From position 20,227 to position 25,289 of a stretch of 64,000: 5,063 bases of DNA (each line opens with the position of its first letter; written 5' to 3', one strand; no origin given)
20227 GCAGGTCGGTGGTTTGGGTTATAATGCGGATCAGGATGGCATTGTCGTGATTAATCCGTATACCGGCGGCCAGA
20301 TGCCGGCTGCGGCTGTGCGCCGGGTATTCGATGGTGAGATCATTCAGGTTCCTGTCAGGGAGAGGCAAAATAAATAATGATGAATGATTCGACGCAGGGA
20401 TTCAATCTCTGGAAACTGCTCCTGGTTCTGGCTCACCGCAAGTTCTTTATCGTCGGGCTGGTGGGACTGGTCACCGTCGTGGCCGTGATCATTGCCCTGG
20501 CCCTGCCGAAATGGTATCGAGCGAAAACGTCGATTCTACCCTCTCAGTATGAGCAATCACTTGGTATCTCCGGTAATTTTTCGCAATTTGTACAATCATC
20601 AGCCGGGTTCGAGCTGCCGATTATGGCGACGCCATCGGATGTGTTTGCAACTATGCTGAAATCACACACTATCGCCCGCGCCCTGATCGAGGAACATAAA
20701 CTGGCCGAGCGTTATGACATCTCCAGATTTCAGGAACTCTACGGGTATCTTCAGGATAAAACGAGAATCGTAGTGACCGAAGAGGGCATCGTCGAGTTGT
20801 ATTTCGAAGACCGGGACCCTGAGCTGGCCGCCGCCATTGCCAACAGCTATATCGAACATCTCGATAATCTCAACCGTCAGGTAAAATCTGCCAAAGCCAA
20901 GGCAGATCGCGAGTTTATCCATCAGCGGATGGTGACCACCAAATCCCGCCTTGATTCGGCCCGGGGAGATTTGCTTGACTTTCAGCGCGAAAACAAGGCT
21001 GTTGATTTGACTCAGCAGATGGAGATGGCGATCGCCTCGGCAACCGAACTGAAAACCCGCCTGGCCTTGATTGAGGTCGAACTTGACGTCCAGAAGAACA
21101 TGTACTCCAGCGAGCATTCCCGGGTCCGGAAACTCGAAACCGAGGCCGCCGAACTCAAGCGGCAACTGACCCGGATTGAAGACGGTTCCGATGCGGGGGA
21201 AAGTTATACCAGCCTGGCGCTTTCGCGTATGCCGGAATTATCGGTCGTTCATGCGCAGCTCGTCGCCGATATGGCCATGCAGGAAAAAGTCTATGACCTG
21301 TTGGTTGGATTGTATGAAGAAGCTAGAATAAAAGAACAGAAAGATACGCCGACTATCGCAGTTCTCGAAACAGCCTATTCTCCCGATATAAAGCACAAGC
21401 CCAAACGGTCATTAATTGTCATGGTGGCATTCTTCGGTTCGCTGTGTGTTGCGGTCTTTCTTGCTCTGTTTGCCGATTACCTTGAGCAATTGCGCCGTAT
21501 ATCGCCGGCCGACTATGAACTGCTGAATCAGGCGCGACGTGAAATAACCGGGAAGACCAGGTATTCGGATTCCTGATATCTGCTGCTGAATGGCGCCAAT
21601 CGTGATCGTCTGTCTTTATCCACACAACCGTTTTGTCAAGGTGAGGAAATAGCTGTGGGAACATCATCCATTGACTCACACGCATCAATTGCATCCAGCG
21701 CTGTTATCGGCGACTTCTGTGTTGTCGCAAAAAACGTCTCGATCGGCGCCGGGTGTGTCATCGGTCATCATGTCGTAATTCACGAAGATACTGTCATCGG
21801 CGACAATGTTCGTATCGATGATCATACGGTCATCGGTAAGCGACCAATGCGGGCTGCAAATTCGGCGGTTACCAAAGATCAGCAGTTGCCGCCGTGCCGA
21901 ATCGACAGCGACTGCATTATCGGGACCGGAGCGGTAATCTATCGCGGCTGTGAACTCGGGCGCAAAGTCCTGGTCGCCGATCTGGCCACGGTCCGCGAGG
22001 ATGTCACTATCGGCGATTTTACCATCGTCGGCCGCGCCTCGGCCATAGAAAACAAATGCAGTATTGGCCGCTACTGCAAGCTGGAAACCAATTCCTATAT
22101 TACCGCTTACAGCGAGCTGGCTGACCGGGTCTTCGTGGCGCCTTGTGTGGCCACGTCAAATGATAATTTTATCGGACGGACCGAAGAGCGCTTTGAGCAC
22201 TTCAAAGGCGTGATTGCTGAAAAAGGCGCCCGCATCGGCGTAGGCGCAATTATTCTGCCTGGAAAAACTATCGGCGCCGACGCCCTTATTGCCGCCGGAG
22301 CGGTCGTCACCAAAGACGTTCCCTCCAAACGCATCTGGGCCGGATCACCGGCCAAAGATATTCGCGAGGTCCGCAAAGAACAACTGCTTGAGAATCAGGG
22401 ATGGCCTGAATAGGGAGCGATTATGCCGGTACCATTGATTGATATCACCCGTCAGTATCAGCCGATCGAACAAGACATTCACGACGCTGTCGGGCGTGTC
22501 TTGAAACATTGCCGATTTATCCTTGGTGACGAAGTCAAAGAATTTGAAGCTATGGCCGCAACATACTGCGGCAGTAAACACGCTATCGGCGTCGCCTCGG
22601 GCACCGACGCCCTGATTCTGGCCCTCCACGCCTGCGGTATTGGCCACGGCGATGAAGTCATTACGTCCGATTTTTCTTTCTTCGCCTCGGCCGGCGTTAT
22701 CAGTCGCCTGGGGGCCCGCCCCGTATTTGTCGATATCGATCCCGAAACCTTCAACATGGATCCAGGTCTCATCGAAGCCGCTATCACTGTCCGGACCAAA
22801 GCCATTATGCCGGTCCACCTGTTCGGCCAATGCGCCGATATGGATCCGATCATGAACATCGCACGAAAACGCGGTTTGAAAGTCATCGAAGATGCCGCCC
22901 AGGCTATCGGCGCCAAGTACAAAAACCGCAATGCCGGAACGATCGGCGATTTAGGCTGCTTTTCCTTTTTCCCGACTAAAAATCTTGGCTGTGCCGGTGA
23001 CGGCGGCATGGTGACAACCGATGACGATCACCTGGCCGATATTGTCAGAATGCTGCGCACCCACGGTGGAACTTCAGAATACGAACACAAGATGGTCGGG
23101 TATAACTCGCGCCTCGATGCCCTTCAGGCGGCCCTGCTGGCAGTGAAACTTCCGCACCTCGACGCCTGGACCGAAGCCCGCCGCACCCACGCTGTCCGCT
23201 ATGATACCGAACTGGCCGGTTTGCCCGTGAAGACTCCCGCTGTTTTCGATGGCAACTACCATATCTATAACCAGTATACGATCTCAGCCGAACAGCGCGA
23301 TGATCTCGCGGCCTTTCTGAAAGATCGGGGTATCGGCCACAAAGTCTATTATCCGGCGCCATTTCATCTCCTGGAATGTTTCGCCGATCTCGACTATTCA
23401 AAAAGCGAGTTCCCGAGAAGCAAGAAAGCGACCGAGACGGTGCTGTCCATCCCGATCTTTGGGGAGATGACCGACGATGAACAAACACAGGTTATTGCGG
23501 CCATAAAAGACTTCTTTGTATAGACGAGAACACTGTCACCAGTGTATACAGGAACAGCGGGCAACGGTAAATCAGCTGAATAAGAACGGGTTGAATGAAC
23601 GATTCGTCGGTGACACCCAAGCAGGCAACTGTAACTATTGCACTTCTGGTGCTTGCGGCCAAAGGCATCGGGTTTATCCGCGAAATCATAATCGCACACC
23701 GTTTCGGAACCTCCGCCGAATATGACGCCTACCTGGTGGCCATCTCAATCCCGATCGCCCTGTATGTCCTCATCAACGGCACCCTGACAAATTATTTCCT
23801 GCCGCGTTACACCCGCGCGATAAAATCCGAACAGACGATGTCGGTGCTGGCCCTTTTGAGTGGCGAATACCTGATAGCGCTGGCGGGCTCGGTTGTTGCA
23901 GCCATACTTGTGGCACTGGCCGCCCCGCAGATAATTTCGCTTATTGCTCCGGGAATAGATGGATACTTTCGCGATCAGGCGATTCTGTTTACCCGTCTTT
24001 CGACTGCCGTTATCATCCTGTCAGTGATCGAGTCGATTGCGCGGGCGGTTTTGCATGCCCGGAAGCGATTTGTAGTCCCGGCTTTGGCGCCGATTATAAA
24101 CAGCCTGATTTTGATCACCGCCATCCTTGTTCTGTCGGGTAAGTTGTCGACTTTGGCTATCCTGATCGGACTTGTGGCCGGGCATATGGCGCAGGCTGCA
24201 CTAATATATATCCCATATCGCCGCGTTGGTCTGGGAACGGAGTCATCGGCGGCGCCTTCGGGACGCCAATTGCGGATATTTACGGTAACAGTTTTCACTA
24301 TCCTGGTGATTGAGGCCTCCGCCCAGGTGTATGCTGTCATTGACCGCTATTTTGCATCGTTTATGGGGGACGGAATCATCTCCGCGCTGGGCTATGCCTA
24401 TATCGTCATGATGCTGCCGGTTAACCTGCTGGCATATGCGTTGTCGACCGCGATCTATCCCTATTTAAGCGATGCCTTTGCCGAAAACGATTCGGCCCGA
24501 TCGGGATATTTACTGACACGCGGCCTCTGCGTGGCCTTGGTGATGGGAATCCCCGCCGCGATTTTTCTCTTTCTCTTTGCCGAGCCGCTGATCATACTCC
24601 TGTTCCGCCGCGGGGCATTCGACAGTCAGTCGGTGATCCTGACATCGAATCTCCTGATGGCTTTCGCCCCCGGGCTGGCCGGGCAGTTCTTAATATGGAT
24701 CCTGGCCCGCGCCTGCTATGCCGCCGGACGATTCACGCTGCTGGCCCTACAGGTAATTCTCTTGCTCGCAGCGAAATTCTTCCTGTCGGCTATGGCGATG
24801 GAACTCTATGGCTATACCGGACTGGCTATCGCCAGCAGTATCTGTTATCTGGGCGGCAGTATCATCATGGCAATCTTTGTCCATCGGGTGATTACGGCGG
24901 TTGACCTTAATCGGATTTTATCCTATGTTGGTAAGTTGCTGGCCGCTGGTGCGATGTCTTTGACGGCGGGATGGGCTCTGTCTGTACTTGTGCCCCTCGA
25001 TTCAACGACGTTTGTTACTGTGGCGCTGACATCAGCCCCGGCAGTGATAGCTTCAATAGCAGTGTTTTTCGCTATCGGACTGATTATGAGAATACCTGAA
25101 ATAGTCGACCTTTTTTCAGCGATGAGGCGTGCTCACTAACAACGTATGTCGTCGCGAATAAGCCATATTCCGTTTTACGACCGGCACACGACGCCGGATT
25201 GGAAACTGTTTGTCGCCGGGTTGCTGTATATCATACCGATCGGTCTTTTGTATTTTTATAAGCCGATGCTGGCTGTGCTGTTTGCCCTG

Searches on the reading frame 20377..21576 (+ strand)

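Call 19: search_protein_families(library=pfam, proteins=[window:20377-21576:+], max_evalue=0.0001)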
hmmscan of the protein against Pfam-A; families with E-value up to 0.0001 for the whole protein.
window:20377-21576:+ (399 aa): 2 families
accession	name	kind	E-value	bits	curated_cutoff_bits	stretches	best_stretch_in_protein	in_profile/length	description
PF02706.20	Wzz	-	1.8e-09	38.2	25.5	1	9-106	3-90/91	Chain length determinant protein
PF13807.11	GNVR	-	1e-06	29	27.7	1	294-365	8-79/82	G-rich domain on putative tyrosine kinase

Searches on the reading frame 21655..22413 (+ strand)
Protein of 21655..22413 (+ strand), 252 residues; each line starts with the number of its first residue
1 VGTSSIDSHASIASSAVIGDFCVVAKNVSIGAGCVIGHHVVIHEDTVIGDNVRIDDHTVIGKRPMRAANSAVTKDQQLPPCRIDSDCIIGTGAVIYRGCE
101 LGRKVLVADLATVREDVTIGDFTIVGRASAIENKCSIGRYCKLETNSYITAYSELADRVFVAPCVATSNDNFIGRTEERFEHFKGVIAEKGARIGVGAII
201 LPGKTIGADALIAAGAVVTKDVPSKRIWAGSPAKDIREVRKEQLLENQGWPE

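Call 19: search_protein_families(library=pfam, proteins=[window:21655-22413:+], max_evalue=0.0001)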
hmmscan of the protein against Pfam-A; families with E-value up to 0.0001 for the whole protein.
window:21655-22413:+ (252 aa): 5 families
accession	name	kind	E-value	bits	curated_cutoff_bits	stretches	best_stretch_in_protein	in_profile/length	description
PF00132.30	Hexapep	-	1.2e-27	94.8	27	2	9-43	1-35/36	Bacterial transferase hexapeptide (six repeats)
PF25084.1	LbH_EIF2B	-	1.5e-14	54.3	54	1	15-110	9-102/105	EIF2B subunit epsilon LbH domain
PF14602.12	Hexapep_2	-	2.2e-08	34.1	27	0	186-220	2-34/34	Hexapeptide repeat of succinyl-transferase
PF25087.1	GMPPB_C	-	3.1e-06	27.3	39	0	12-59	7-53/110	GMPPB C-terminal domain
PF24894.1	Hexapep_GlmU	-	3.9e-05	24.1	23.3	0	8-56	39-91/104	GlmU-like, C-terminal hexapeptide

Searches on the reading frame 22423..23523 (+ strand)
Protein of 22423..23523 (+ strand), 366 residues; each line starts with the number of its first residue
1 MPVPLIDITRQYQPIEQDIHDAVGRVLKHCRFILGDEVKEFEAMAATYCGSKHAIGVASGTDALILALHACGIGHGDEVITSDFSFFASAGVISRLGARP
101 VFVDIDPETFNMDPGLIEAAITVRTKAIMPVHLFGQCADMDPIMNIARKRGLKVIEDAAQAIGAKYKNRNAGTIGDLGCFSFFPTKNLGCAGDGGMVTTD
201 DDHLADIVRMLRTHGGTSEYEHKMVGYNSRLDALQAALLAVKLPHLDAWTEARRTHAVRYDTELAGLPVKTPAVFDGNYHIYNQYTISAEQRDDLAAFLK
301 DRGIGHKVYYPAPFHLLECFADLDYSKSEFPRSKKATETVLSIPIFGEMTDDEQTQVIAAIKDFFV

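Call 19: search_protein_families(library=pfam, proteins=[window:22423-23523:+], max_evalue=0.0001)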
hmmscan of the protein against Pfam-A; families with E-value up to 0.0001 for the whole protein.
window:22423-23523:+ (366 aa): 2 families
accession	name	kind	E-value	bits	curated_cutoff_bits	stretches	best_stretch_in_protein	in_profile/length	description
PF01041.23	DegT_DnrJ_EryC1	-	7.8e-125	417.3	19.8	1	15-361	3-359/360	DegT/DnrJ/EryC1/StrS aminotransferase family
PF01212.27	Beta_elim_lyase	-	2.3e-05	24.3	27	1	37-219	33-231/288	Beta-eliminating lyase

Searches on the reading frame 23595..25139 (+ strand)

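Call 19: search_protein_families(library=pfam, proteins=[window:23595-25139:+], max_evalue=0.0001)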
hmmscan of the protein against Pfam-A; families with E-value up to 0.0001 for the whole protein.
window:23595-25139:+ (514 aa): 2 families
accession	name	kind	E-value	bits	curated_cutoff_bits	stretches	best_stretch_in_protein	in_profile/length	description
PF03023.19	MurJ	-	1.1e-57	196.1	27.4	1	33-467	1-437/451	Lipid II flippase MurJ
PF01554.23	MatE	-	2.3e-05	24.6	24.9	1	241-384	7-145/161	MatE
